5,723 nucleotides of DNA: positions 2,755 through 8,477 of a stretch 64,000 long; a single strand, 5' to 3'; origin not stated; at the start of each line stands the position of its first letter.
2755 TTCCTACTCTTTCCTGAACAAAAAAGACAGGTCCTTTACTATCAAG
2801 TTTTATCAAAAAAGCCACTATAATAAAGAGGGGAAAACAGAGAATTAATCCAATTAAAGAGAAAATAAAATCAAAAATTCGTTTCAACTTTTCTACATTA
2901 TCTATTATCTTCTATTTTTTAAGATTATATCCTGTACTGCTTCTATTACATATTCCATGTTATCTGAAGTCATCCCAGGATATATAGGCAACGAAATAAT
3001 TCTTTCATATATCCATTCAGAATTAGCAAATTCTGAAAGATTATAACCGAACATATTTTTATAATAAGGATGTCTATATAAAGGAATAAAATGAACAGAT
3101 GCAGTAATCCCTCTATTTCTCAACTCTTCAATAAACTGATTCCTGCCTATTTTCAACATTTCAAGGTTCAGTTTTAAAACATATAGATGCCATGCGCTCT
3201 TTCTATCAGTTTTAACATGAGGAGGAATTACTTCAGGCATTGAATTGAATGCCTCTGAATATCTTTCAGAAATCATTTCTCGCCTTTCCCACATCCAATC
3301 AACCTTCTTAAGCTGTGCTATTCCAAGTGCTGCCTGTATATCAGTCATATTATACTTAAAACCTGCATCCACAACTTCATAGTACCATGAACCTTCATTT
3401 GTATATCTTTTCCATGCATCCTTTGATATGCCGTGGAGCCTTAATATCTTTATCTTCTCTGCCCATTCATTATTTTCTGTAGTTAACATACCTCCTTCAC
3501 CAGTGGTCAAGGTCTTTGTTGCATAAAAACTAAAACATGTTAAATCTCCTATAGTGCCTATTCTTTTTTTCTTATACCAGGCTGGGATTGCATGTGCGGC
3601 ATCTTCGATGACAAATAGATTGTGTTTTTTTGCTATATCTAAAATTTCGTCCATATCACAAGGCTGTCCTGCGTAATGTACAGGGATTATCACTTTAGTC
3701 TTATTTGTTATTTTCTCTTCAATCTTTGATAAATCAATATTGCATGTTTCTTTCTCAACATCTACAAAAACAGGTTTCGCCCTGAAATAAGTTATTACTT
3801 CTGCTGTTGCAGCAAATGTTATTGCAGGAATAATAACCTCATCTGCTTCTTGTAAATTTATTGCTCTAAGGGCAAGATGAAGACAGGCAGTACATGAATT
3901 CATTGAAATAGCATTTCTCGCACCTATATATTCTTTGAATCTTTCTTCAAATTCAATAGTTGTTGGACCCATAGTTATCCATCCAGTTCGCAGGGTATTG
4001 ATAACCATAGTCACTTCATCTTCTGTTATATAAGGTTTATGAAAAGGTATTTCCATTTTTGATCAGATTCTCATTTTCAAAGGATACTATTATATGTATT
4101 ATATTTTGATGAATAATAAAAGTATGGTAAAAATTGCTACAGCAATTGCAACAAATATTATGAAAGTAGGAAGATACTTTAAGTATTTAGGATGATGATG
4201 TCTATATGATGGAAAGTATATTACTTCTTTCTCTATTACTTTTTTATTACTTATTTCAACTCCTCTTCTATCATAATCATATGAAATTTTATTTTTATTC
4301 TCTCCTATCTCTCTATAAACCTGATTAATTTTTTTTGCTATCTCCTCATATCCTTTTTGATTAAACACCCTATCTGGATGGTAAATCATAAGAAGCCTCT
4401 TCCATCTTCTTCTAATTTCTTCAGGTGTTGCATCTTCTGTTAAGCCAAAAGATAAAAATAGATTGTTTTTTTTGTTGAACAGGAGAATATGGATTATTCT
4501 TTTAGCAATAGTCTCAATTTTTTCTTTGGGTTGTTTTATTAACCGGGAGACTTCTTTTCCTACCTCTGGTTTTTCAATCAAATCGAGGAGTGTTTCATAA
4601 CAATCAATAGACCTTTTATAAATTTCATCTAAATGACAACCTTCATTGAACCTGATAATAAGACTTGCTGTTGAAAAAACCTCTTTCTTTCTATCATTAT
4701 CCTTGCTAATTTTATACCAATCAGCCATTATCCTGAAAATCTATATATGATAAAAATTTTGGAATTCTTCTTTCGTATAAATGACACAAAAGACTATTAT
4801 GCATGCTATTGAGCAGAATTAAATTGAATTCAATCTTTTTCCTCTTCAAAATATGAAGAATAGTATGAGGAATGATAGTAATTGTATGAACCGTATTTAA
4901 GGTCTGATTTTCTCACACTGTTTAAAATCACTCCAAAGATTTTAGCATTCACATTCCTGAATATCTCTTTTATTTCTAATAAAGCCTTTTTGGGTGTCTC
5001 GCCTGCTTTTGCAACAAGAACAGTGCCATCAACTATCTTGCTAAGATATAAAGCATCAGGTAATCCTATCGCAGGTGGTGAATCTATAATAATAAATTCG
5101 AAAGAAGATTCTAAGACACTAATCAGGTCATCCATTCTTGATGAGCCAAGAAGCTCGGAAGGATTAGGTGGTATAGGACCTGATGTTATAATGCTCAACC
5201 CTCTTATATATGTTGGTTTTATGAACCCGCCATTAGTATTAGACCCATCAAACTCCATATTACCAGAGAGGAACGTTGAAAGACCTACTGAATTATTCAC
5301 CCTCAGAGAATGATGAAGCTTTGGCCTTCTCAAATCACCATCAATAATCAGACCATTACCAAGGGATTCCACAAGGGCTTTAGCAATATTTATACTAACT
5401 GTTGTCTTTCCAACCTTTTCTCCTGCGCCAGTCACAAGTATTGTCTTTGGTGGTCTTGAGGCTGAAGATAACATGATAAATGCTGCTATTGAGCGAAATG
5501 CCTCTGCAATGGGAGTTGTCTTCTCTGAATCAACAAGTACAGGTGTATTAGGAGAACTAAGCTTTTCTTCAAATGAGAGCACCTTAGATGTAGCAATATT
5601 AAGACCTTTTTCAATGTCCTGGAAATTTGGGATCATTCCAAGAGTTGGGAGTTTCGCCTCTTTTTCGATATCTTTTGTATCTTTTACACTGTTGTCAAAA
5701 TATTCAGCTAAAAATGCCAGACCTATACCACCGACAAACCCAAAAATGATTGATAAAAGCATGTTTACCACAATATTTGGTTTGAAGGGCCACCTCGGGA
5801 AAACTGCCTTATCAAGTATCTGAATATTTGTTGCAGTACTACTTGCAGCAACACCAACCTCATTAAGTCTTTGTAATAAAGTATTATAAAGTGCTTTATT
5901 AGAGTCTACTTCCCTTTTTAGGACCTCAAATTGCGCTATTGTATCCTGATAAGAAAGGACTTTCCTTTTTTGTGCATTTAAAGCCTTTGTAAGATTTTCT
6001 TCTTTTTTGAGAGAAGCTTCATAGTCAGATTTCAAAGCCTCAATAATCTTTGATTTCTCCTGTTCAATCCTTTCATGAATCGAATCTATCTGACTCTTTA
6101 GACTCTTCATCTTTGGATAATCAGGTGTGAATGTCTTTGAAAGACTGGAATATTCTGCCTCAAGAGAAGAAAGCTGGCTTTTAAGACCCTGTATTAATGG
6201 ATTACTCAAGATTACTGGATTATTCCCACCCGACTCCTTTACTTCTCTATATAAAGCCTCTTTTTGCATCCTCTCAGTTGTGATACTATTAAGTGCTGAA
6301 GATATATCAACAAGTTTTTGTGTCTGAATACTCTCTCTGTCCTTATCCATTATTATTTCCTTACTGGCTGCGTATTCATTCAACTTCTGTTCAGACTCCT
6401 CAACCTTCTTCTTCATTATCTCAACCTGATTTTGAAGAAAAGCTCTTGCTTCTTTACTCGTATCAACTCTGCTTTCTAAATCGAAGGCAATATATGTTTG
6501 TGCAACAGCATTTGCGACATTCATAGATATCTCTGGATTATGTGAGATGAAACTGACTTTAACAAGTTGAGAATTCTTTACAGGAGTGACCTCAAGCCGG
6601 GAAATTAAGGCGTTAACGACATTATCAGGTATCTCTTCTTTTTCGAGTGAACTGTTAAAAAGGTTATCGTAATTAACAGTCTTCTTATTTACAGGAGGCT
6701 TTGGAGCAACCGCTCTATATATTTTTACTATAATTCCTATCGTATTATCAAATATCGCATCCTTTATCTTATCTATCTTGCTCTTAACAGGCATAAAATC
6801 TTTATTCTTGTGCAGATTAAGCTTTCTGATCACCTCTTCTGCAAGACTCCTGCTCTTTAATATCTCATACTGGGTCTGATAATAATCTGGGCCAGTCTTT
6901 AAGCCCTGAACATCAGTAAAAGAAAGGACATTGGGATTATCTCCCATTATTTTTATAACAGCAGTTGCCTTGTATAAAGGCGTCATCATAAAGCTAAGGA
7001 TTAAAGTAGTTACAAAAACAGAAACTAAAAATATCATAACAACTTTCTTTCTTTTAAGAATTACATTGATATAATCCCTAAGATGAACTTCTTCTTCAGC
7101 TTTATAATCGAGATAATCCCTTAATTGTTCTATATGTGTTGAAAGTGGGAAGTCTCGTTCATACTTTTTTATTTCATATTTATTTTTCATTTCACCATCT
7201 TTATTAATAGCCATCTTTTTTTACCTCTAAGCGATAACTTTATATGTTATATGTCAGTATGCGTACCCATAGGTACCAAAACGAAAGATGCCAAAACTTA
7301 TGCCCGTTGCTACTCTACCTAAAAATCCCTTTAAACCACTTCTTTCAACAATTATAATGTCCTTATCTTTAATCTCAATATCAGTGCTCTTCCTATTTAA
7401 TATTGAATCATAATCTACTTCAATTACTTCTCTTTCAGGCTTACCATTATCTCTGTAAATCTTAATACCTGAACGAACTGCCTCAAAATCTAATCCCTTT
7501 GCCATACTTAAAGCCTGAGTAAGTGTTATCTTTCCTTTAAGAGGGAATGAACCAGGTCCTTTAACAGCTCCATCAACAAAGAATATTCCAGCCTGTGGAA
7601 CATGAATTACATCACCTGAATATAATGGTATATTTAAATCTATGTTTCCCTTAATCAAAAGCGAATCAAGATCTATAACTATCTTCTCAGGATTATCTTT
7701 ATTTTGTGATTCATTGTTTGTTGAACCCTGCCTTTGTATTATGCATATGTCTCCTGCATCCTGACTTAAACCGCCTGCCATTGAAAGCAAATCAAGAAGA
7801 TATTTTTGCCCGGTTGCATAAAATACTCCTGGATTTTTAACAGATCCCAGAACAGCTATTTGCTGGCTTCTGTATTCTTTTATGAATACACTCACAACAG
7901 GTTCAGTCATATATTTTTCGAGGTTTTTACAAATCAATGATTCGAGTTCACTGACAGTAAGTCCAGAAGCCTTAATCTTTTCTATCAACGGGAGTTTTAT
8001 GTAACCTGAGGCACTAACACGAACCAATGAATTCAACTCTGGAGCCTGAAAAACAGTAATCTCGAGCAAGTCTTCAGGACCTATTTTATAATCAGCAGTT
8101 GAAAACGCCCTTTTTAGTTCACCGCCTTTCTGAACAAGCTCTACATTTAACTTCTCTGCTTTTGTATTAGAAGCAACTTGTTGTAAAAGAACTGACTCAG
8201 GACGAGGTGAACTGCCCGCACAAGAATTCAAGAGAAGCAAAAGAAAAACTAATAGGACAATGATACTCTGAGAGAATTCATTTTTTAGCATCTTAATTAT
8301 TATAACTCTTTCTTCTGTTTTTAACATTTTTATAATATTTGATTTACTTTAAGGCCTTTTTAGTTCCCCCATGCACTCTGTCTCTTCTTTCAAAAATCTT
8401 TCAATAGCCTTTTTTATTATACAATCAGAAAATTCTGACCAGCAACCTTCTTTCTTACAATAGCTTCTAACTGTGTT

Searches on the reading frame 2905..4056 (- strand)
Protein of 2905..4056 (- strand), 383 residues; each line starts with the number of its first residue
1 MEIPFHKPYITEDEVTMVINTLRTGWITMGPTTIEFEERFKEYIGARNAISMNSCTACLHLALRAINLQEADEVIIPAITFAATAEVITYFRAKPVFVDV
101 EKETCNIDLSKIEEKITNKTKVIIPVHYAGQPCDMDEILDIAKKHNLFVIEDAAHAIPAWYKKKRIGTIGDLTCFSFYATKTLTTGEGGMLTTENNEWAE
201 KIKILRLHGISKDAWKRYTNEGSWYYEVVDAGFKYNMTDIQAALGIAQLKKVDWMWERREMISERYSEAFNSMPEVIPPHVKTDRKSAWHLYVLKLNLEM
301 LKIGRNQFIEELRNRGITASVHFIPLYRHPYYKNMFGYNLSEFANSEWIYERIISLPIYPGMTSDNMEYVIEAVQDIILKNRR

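Call 7: search_protein_families(library=ncbifam, proteins=[window:2905-4056:-], max_evalue=0.00001)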
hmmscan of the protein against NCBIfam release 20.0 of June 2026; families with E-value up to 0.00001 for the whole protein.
window:2905-4056:- (383 aa): 18 families
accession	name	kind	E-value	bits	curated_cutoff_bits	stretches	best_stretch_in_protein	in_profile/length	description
TIGR03588.1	PseC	equivalog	7.8e-122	406.8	423.5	1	3-377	2-379/380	UDP-4-amino-4,6-dideoxy-N-acetyl-beta-L-altrosamine transaminase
NF008658.2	PRK11658.1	equivalog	1.5e-111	372.7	631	1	3-378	5-377/379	UDP-4-amino-4-deoxy-L-arabinose aminotransferase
NF008687.0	PRK11706.1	equivalog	3.9e-91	305.6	375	1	3-377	2-373/375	dTDP-4-amino-4,6-dideoxygalactose transaminase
TIGR04181.1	NHT_00031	hypoth_equivalog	1.9e-79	267.2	420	1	3-357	1-357/359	LegC family aminotransferase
TIGR02379.1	ECA_wecE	subfamily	1.6e-76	257.6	434.85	1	3-377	2-374/376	dTDP-4-amino-4,6-dideoxy-D-glucose transaminase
NF011936.0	PRK15407.1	equivalog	5.1e-64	216.6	423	1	8-380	42-438/440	lipopolysaccharide biosynthesis protein RfbH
TIGR04427.1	PLP_DesI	equivalog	4.1e-56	190.8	650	1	22-375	42-380/390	dTDP-4-dehydro-6-deoxyglucose aminotransferase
NF005817.0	PRK07683.1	equivalog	1.9e-13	49.9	575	1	43-154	86-202/387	aminotransferase A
NF004975.0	PRK06348.1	equivalog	9.2e-11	41.3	549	1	50-155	92-204/384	pyridoxal phosphate-dependent aminotransferase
NF005816.0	PRK07682.1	equivalog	6.9e-10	38.1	620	1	50-156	94-206/390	aminotransferase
NF006230.0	PRK08363.1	equivalog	1.2e-09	37.5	534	1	46-155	93-208/398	alanine aminotransferase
TIGR01977.1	am_tr_V_EF2568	hypoth_equivalog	1.6e-07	30.7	377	1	41-160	54-181/376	cysteine desulfurase family protein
NF041364.1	GntC_guanitoxin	equivalog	2.5e-07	29.9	415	1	65-154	78-175/356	guanitoxin biosynthesis PLP-dependent (S)-gamma-hydroxy-L-arginine cyclodehydratase GntC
NF005305.0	PRK06836.1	equivalog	3.4e-07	29.9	376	1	38-124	90-175/396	pyridoxal phosphate-dependent aminotransferase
NF041091.1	asp_aminotase_Arch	equivalog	3.9e-07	29.2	550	1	43-153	84-200/376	aspartate aminotransferase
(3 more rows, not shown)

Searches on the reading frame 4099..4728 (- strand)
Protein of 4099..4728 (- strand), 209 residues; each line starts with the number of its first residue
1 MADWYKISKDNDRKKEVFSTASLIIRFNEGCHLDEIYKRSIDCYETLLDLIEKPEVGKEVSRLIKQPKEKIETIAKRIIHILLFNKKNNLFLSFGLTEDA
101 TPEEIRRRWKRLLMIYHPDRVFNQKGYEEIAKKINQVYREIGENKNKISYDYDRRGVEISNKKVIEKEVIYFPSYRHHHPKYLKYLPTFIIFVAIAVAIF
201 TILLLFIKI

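Call 7: search_protein_families(library=ncbifam, proteins=[window:4099-4728:-], max_evalue=0.00001)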
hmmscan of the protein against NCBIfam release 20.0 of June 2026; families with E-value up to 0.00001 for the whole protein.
window:4099-4728:- (209 aa): 4 families
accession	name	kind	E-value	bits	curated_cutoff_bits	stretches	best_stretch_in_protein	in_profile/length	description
TIGR02349.1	DnaJ_bact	equivalog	9.1e-08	31.9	377.2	1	94-162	6-72/354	molecular chaperone DnaJ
NF008035.0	PRK10767.1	subfamily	2e-07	30.4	338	1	90-158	6-75/374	molecular chaperone DnaJ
NF010892.0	PRK14299.1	equivalog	3e-06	26.7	392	1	89-157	5-70/291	chaperone protein DnaJ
NF010874.0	PRK14281.1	equivalog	5.3e-06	25.8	619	1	88-156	3-72/397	chaperone protein DnaJ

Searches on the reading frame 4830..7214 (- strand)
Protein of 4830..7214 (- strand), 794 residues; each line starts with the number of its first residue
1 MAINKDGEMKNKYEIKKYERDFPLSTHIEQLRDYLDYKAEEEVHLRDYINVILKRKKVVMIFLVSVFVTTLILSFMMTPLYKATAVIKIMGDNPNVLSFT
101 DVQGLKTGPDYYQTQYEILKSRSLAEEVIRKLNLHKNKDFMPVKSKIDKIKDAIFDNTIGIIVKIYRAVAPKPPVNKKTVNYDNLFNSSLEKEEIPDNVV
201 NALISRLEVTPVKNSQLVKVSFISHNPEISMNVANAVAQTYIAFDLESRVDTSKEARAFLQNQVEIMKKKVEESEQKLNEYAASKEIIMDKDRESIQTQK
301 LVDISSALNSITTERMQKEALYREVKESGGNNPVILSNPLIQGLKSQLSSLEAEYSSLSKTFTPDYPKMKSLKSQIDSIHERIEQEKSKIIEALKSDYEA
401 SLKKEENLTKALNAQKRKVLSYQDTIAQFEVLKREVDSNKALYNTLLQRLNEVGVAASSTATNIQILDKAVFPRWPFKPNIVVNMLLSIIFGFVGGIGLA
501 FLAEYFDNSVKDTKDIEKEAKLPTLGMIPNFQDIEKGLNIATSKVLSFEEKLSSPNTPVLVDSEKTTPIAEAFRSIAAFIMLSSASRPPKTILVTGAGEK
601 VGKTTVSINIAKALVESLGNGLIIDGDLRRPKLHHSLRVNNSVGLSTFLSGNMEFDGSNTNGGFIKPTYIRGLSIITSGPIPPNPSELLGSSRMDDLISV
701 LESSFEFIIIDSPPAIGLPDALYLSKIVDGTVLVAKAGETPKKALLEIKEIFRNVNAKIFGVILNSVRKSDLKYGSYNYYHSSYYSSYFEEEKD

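Call 7: search_protein_families(library=ncbifam, proteins=[window:4830-7214:-], max_evalue=0.00001)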
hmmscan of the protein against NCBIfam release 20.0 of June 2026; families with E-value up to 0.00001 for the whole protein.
window:4830-7214:- (794 aa): 12 families
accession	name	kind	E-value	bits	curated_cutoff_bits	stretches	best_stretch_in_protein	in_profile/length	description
TIGR03017.1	EpsF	equivalog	6.5e-72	242.6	422.75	2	192-528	108-443/444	chain length determinant protein EpsF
TIGR01005.1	eps_transp_fam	subfamily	4.5e-68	230.1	411.7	1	40-786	1-738/754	exopolysaccharide transport protein family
NF007350.0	PRK09841.1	equivalog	8.1e-62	209.3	1248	1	384-784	327-722/726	tyrosine-protein kinase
NF008568.0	PRK11519.1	equivalog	1.4e-59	202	1068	2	371-786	315-717/720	tyrosine-protein kinase Wzc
TIGR01007.1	eps_fam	subfamily_domain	2.2e-47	161.3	108.05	1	571-780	1-203/204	polysaccharide biosynthesis tyrosine autokinase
TIGR03007.1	pepcterm_ChnLen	equivalog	1.6e-40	138.8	278.85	1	196-536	102-468/498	XrtA system polysaccharide chain length determinant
TIGR03018.1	pepcterm_TyrKin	hypoth_equivalog_domain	3.7e-32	111.3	230.65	1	561-765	3-207/207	XrtA-associated tyrosine autokinase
TIGR03029.1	EpsG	equivalog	1e-23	83.9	313.8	1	558-766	72-274/274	chain length determinant protein tyrosine kinase EpsG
TIGR01006.1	polys_exp_MPA1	subfamily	1.3e-20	73.8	296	1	455-532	148-225/226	CspC family polysaccharide chain length determinant protein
TIGR01969.1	minD_arch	subfamily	6.1e-09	35.4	201.75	1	594-770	6-173/251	cell division ATPase MinD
TIGR01010.1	BexC_CtrB_KpsE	subfamily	3.2e-08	33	437.5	0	340-394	215-269/362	polysaccharide export inner-membrane protein, BexC/CtrB/KpsE family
TIGR01968.1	minD_bact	equivalog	5.9e-06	25.8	212.9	0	591-716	3-123/261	septum site-determining protein MinD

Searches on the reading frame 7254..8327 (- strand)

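Call 7: search_protein_families(library=ncbifam, proteins=[window:7254-8327:-], max_evalue=0.00001)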
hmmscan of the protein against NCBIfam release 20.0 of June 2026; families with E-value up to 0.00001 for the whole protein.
window:7254-8327:- (357 aa): 4 families
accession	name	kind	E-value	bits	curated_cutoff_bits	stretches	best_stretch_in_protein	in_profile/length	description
TIGR03028.1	EpsE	equivalog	7.3e-46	156.4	262.65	1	79-310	1-226/239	polysaccharide export protein EpsE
TIGR03027.2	pepcterm_export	equivalog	1.9e-35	122.1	180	1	79-246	2-167/169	XrtA/PEP-CTERM system exopolysaccharide export protein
NF011658.0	PRK15078.1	subfamily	1.5e-26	93.1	333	1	62-294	67-304/380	polysaccharide export protein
NF041843.1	EpsY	equivalog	2.8e-21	75.7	320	1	74-242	47-209/211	exopolysaccharide export protein EpsY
